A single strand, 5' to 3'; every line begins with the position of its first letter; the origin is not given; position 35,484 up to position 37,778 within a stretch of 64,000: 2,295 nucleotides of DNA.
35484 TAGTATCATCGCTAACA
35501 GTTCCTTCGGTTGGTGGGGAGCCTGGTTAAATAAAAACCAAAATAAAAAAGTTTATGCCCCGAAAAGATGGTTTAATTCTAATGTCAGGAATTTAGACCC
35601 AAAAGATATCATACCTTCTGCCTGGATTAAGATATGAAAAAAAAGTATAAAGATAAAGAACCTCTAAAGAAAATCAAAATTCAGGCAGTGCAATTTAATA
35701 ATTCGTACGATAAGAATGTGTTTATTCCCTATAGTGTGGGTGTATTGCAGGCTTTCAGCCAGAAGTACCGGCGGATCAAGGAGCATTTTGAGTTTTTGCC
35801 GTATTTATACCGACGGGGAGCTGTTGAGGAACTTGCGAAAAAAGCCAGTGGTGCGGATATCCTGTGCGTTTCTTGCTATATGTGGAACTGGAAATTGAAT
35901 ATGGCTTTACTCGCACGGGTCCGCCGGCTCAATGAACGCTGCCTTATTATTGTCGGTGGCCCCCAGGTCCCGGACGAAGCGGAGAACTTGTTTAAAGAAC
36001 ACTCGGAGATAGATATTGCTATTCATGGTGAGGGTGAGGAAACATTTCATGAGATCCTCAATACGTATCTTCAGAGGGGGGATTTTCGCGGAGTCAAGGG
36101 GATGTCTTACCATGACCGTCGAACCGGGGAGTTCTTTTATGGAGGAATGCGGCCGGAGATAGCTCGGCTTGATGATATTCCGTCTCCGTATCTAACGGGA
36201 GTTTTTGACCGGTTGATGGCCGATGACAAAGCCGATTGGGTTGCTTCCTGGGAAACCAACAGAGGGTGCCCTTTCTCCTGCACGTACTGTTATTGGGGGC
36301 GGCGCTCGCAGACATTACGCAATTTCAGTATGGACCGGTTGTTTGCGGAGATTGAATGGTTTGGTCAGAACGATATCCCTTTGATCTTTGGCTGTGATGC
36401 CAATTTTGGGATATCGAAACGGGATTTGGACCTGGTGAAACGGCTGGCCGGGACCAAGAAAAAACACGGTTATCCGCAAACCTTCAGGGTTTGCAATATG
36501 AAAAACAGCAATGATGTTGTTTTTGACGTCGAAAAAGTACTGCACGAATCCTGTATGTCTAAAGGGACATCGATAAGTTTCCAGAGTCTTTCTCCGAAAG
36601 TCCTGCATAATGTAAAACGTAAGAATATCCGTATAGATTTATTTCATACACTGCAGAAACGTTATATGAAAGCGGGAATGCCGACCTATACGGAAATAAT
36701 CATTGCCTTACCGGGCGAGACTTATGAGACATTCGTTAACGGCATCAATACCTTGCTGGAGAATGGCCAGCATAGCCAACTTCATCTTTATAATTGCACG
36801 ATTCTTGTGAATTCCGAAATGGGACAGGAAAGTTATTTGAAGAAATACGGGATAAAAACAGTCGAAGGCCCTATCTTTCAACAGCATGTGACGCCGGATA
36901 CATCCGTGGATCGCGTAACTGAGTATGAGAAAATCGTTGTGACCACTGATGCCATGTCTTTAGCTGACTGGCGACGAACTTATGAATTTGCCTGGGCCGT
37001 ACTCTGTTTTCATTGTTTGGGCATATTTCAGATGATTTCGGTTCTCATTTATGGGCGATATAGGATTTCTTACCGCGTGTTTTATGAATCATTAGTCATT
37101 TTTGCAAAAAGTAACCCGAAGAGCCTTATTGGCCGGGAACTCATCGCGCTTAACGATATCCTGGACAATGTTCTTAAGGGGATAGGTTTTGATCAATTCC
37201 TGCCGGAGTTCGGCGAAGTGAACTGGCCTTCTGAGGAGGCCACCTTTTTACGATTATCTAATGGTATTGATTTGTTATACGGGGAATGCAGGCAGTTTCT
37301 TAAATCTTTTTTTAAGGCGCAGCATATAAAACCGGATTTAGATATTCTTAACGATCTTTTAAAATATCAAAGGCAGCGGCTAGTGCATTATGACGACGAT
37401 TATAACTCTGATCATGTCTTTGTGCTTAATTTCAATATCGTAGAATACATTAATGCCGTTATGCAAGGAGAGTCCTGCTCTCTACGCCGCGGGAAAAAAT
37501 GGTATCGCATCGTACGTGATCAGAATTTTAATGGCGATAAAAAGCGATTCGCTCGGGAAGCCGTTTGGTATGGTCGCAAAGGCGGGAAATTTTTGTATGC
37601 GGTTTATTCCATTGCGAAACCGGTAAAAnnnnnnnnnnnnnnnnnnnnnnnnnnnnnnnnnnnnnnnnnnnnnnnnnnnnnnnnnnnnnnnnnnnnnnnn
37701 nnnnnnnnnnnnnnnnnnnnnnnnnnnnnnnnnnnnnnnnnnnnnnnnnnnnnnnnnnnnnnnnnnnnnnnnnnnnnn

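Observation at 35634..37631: Large cobalamin-binding radical SAM enzyme with an unknown C-terminal domain inside the glycan locus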

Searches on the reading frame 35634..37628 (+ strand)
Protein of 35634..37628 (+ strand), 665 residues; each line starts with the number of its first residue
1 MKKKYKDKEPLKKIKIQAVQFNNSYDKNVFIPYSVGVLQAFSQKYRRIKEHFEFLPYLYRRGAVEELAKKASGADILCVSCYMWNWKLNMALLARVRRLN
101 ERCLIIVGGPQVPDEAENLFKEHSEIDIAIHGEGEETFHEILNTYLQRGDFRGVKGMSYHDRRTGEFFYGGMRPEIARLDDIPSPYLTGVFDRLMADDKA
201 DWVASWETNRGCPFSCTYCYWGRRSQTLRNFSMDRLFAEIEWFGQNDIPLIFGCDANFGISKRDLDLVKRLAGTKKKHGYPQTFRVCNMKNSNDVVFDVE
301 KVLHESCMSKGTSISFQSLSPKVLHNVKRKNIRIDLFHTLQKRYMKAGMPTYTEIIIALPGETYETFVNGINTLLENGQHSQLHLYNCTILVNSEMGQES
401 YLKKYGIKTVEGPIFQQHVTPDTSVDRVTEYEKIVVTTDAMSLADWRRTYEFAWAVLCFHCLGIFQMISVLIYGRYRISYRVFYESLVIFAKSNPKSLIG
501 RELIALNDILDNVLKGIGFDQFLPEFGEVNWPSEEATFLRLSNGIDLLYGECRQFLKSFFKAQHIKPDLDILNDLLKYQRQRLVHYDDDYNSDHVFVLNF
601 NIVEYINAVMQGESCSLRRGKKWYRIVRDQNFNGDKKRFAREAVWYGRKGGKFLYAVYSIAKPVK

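Call 4: search_protein_families(library=pfam, proteins=[window:35634-37628:+], max_evalue=1)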
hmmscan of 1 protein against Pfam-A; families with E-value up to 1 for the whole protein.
window:35634-37628:+ (665 aa): 3 families
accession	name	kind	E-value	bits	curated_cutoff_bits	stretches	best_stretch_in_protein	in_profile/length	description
PF04055.27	Radical_SAM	-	4e-09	37.3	29.5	1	208-369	3-161/166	Radical SAM superfamily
PF02310.24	B12-binding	-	9.5e-09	35.6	32.1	1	66-141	45-120/121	B12 binding domain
PF19864.5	Radical_SAM_N2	-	0.0048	16.8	29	1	95-147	79-127/151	Radical SAM proteins, N-terminal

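Call 5: search_protein_families(library=ncbifam, proteins=[window:35634-37628:+], max_evalue=1)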
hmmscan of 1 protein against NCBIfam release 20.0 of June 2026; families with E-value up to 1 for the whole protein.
window:35634-37628:+ (665 aa): 26 families (the best 25 are shown)
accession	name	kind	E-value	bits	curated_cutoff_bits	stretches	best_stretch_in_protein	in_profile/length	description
NF033712.0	B12_rSAM_KedN5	subfamily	7.7e-81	272.1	700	1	31-412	16-401/624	KedN5 family methylcobalamin-dependent radical SAM C-methyltransferase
TIGR04013.1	B12_SAM_MJ_1487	hypoth_equivalog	4.9e-19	68.4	251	1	61-384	32-343/382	TIGR04013 family B12-binding domain/radical SAM domain-containing protein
TIGR03471.1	HpnJ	equivalog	4.8e-18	65.3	577.6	1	64-373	59-361/472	hopanoid biosynthesis associated radical SAM protein HpnJ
TIGR03975.1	rSAM_ocin_1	subfamily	1.8e-17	63.1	281.85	1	71-243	126-305/606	RiPP maturation radical SAM C-methyltransferase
TIGR04479.1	bcpD_PhpK_rSAM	subfamily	1.7e-16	59.7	600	1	6-374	46-406/504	PhpK family radical SAM P-methyltransferase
NF050148.1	rSAM_ApyD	equivalog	6.2e-15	54.6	750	1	51-243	55-240/645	RiPP biosynthesis radical SAM protein ApyD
TIGR00089.1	TIGR00089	subfamily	1.5e-10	40.5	251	1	208-386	145-326/429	MiaB/RimO family radical SAM methylthiotransferase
NF038361.1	rSAM_Sden_1168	equivalog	1.1e-09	37.4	575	1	122-412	195-483/560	Sden_1168 family B12-binding radical SAM P-methyltransferase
TIGR04367.1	HpnR_B12_rSAM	equivalog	1.3e-09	37.1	650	1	75-248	62-232/490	hopanoid C-3 methylase HpnR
TIGR04072.2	rSAM_ladder_B12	equivalog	2.7e-09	36.2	360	2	203-379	180-351/443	lipid biosynthesis B12-binding/radical SAM protein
TIGR02026.1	BchE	equivalog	4.2e-09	35.8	481.35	1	102-245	92-236/497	magnesium-protoporphyrin IX monomethyl ester anaerobic oxidative cyclase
TIGR04014.1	B12_SAM_MJ_0865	equivalog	2.1e-08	33.4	360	1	68-243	31-201/434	methyl-coenzyme M reductase glutamine C-methyltransferase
TIGR01579.1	MiaB-like-C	equivalog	3.9e-08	33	357.05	1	93-386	56-326/416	tRNA (N(6)-L-threonylcarbamoyladenosine(37)-C(2))-methylthiotransferase MtaB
TIGR04385.1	B12_rSAM_cofa1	equivalog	8.2e-06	25.3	450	1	96-372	93-359/438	B12 lower ligand biosynthesis radical SAM protein BzaD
NF040546.1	rSAM_CUAEP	equivalog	1.2e-05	24.2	500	1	64-219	37-187/468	CUAEP/CCAEP-tail radical SAM (seleno)protein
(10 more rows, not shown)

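Call 8: find_homologous_proteins(query=window:35634-37628:+, max_evalue=0.00001)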
Query window:35634-37628:+ (665 aa): 3058 proteins with E <= 0.00001 among 8000 candidates; the best 120 are listed.
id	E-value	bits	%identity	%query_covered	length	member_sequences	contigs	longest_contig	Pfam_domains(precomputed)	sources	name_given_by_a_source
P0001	0.0e+0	1566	100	100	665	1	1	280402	PF04055.28,PF02310.25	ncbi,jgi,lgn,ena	ncbi:MAG: radical SAM protein [Candidatus Omnitrophota bacterium]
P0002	0.0e+0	1137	74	97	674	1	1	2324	PF04055.28,PF02310.25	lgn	-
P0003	0.0e+0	1115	73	97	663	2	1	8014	PF04055.28,PF02310.25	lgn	-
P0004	0.0e+0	1114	72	97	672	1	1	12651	PF04055.28,PF02310.25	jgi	jgi:radical SAM superfamily enzyme YgiQ (UPF0313 family)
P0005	0.0e+0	1104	72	97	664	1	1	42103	PF04055.28,PF02310.25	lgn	-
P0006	0.0e+0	1095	70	98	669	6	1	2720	PF04055.28,PF02310.25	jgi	-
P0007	0.0e+0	1094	70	98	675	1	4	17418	PF04055.28,PF02310.25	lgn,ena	-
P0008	0.0e+0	1090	70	98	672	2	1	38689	PF04055.28,PF02310.25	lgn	-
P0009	1.3e-269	914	59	98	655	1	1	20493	PF04055.28,PF02310.25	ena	-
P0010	1.5e-259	881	55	98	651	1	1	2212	PF04055.28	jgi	-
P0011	1.2e-256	872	56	97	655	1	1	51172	PF04055.28,PF02310.25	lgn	-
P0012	3.8e-253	860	54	97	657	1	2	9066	PF04055.28,PF02310.25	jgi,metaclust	metaclust:\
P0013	3.7e-228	777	51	98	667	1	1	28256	PF04055.28,PF02310.25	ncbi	ncbi:MAG: radical SAM protein [Chloroflexota bacterium]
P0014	2.0e-225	768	49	97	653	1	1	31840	PF04055.28,PF02310.25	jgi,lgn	jgi:radical SAM superfamily enzyme YgiQ (UPF0313 family)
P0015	9.0e-220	750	49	98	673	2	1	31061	PF04055.28,PF02310.25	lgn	-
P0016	3.0e-217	741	49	98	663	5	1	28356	PF04055.28,PF02310.25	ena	-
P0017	7.2e-216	737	49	97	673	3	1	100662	PF04055.28,PF02310.25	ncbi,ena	-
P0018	2.0e-215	735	49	98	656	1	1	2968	PF04055.28,PF02310.25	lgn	-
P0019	8.3e-215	733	47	98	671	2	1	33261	PF04055.28,PF02310.25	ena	-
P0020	1.2e-212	726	73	63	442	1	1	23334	PF04055.28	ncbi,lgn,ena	-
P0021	5.9e-212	724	48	98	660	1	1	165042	PF04055.28,PF02310.25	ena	-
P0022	4.9e-211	721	49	96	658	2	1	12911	PF04055.28,PF02310.25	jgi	-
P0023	8.4e-210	717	49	98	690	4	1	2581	PF04055.28,PF02310.25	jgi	jgi:radical SAM superfamily enzyme YgiQ (UPF0313 family)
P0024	9.8e-210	716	48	94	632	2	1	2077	PF04055.28,PF02310.25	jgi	-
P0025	4.4e-208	711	47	98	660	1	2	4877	PF04055.28,PF02310.25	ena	-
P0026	7.8e-208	710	48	98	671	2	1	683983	PF04055.28,PF02310.25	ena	-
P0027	9.4e-208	710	47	96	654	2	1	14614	PF04055.28,PF02310.25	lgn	-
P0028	8.8e-204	697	46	98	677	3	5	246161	PF04055.28,PF02310.25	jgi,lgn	jgi:radical SAM superfamily enzyme YgiQ (UPF0313 family)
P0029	1.2e-202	693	47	97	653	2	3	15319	PF04055.28,PF02310.25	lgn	-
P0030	1.9e-200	686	46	97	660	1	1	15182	PF04055.28,PF02310.25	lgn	-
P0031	4.0e-199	681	46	97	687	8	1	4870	PF04055.28,PF02310.25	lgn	-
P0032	2.3e-196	672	45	97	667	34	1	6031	PF04055.28,PF02310.25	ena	-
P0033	1.1e-195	670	45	97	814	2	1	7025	PF04055.28,PF02310.25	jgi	jgi:radical SAM superfamily enzyme YgiQ (UPF0313 family)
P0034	5.9e-195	668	46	97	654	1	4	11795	PF04055.28,PF02310.25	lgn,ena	-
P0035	1.4e-194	666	46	97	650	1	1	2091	PF04055.28,PF02310.25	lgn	-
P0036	3.8e-194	665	47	94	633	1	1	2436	PF04055.28,PF02310.25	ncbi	ncbi:MAG: radical SAM protein, partial [bacterium]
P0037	6.3e-194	664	45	97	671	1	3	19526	PF04055.28,PF02310.25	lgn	-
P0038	6.1e-193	661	45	97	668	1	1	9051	PF04055.28,PF02310.25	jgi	jgi:radical SAM superfamily enzyme YgiQ (UPF0313 family)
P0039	1.1e-192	660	44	98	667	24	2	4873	PF04055.28,PF02310.25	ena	-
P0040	1.1e-192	660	46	97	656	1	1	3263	PF04055.28,PF02310.25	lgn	-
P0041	6.7e-192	658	44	97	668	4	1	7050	PF04055.28,PF02310.25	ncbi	-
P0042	5.4e-189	648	44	98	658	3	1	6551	PF04055.28,PF02310.25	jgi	-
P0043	1.3e-188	647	44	98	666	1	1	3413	PF04055.28,PF02310.25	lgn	-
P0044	2.8e-188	646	43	98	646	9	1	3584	PF04055.28,PF02310.25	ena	-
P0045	4.1e-188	645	45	97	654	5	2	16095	PF04055.28,PF02310.25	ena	-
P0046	6.7e-188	644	44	97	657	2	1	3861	PF04055.28,PF19864.6,PF02310.25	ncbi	ncbi:MAG: radical SAM protein [Rhodospirillales bacterium]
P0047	1.1e-187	644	45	98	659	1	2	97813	PF04055.28,PF02310.25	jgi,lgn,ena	-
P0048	2.1e-187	643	44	97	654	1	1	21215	PF04055.28,PF02310.25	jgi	jgi:putative methyltransferase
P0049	3.1e-187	642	43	98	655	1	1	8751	PF04055.28,PF02310.25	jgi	-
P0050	5.8e-187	641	46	97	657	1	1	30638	PF04055.28,PF02310.25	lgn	-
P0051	1.4e-186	640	43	97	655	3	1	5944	PF04055.28,PF02310.25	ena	-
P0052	2.0e-186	639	45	95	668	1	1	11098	PF04055.28,PF02310.25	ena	-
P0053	1.7e-185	636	51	80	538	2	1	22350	PF04055.28,PF02310.25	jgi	-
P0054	3.7e-185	635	44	97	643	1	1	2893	PF04055.28,PF02310.25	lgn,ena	-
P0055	4.0e-185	635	44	96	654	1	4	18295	PF04055.28,PF02310.25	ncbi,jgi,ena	-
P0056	5.1e-185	635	43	100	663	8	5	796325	PF04055.28,PF02310.25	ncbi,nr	ncbi:MAG: hypothetical protein B7X65_08570 [Polaromonas sp. 39-63-25]|nr:MAG: hypothetical protein B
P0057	5.1e-185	635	44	98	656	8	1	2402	PF04055.28,PF02310.25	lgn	-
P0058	6.7e-185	634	43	97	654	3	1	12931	PF04055.28,PF02310.25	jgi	-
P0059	1.7e-184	633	44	97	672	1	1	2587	PF04055.28,PF02310.25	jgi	jgi:2-(S-pantetheinyl)-carbapenam-3-carboxylate methyltransferase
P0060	2.7e-184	632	43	97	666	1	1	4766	PF04055.28,PF02310.25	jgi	jgi:radical SAM superfamily enzyme YgiQ (UPF0313 family)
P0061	6.6e-184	631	43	97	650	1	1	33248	PF04055.28,PF02310.25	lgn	-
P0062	7.1e-184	631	43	96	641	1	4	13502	PF04055.28,PF02310.25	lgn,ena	-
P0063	1.0e-183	630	43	97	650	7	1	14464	PF04055.28,PF02310.25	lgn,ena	-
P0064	1.2e-183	630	45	97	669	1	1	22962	PF04055.28,PF02310.25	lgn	-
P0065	2.5e-183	629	44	97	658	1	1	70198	PF04055.28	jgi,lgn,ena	-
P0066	8.6e-183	627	43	97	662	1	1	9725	PF04055.28,PF02310.25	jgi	jgi:radical SAM superfamily enzyme YgiQ (UPF0313 family)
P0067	2.2e-182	626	43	97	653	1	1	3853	PF04055.28,PF02310.25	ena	-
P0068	4.0e-182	625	44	96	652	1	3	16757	PF04055.28,PF02310.25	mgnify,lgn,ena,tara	mgnify:CR=1 FL=1|tara:strand:- start:5234 stop:7192 length:1959 start_codon:yes stop_codon:yes gene_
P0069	8.0e-182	624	43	97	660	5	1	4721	PF04055.28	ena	-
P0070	1.0e-181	624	44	96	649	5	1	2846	PF04055.28,PF02310.25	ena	-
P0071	1.9e-181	623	43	97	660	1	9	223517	PF04055.28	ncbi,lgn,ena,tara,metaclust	tara:strand:- start:796 stop:2778 length:1983 start_codon:yes stop_codon:yes gene_type:complete|meta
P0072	1.3e-180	620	44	97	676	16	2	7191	PF04055.28,PF02310.25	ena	-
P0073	1.3e-180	620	42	97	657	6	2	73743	PF04055.28,PF02310.25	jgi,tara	tara:strand:+ start:1262 stop:3235 length:1974 start_codon:yes stop_codon:yes gene_type:complete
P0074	1.6e-180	620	43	96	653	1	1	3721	PF04055.28,PF02310.25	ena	-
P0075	3.7e-180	619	43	98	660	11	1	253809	PF04055.28,PF02310.25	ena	-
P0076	1.2e-179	617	42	97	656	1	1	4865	PF04055.28,PF02310.25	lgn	-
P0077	1.3e-179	617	43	97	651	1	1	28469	PF04055.28,PF02310.25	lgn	-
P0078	1.4e-179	617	42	97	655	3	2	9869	PF04055.28,PF02310.25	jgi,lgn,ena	-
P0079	3.3e-179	616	43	97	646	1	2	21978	PF04055.28,PF02310.25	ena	-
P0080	3.9e-179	615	43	97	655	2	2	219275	PF04055.28,PF02310.25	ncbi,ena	-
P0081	4.4e-179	615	42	98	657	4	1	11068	PF04055.28,PF02310.25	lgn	-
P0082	1.4e-178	614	43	98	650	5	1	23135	PF04055.28,PF02310.25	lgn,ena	-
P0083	1.5e-178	613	43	98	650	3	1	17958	PF04055.28,PF02310.25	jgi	-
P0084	1.6e-178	613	42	97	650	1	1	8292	PF04055.28,PF02310.25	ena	-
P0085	2.0e-178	613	43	97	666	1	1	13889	PF04055.28,PF02310.25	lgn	-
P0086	2.9e-178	612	42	98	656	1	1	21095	PF04055.28,PF02310.25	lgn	-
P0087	4.7e-178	612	42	97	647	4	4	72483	PF04055.28,PF02310.25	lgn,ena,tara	tara:strand:- start:20736 stop:22679 length:1944 start_codon:yes stop_codon:yes gene_type:complete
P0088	7.7e-178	611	43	98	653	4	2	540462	PF04055.28,PF02310.25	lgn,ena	-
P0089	8.4e-178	611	43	98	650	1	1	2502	PF04055.28,PF02310.25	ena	-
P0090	8.6e-178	611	43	98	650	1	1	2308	PF04055.28,PF02310.25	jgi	jgi:radical SAM superfamily enzyme YgiQ (UPF0313 family)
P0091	3.2e-177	609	48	87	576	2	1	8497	PF04055.28,PF02310.25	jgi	jgi:putative methyltransferase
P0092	4.9e-177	608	42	97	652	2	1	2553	PF04055.28,PF02310.25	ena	-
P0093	5.7e-177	608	42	98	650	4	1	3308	PF04055.28,PF02310.25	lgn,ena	-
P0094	2.8e-176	606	42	98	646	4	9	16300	PF04055.28,PF02310.25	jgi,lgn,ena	jgi:radical SAM superfamily enzyme YgiQ (UPF0313 family)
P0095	9.6e-176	604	42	96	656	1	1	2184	PF04055.28,PF02310.25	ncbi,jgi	jgi:radical SAM superfamily enzyme YgiQ (UPF0313 family)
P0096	1.2e-175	604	42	98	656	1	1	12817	PF04055.28,PF02310.25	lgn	-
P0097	1.2e-175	604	42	97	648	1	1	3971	PF04055.28,PF02310.25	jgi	-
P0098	2.1e-175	603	42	97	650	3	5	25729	PF04055.28,PF02310.25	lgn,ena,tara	tara:strand:+ start:4300 stop:6252 length:1953 start_codon:yes stop_codon:yes gene_type:complete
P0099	3.2e-175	602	42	97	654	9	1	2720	PF04055.28,PF02310.25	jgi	-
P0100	3.0e-174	599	44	92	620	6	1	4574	PF04055.28,PF02310.25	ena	-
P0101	3.6e-174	599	42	98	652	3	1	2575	PF04055.28,PF02310.25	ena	-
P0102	1.2e-173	597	42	97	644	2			PF04055.28,PF02310.25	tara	tara:strand:+ start:4611 stop:6545 length:1935 start_codon:yes stop_codon:yes gene_type:complete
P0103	3.1e-173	596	43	97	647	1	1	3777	PF04055.28,PF02310.25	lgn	-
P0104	5.6e-173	595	42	97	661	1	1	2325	PF04055.28,PF02310.25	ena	-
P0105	1.1e-172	594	43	97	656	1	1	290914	PF04055.28,PF02310.25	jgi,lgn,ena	-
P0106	1.2e-172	594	42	97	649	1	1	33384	PF04055.28,PF02310.25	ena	-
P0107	1.6e-172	593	42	97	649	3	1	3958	PF04055.28,PF02310.25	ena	-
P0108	5.7e-172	592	42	98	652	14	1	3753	PF04055.28,PF02310.25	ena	-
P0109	7.3e-172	591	41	96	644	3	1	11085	PF04055.28,PF02310.25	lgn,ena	-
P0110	1.3e-171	590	41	96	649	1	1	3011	PF04055.28,PF02310.25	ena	-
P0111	4.1e-171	589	42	97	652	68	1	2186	PF04055.28,PF02310.25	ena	-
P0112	4.0e-170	586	41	97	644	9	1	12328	PF04055.28,PF02310.25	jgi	jgi:radical SAM superfamily enzyme YgiQ (UPF0313 family)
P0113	6.6e-167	575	41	97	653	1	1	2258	PF04055.28,PF02310.25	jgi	-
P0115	1.2e-166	574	42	97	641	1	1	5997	PF04055.28,PF02310.25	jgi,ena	-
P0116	1.5e-166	574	42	97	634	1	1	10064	PF04055.28,PF02310.25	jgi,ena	-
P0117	3.4e-164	566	41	98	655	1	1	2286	PF04055.28,PF02310.25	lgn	-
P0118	2.3e-163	563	40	97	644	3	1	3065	PF04055.28,PF02310.25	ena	-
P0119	1.0e-161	558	41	97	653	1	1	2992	PF04055.28,PF02310.25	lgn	-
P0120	7.9e-161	555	46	82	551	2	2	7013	PF04055.28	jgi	-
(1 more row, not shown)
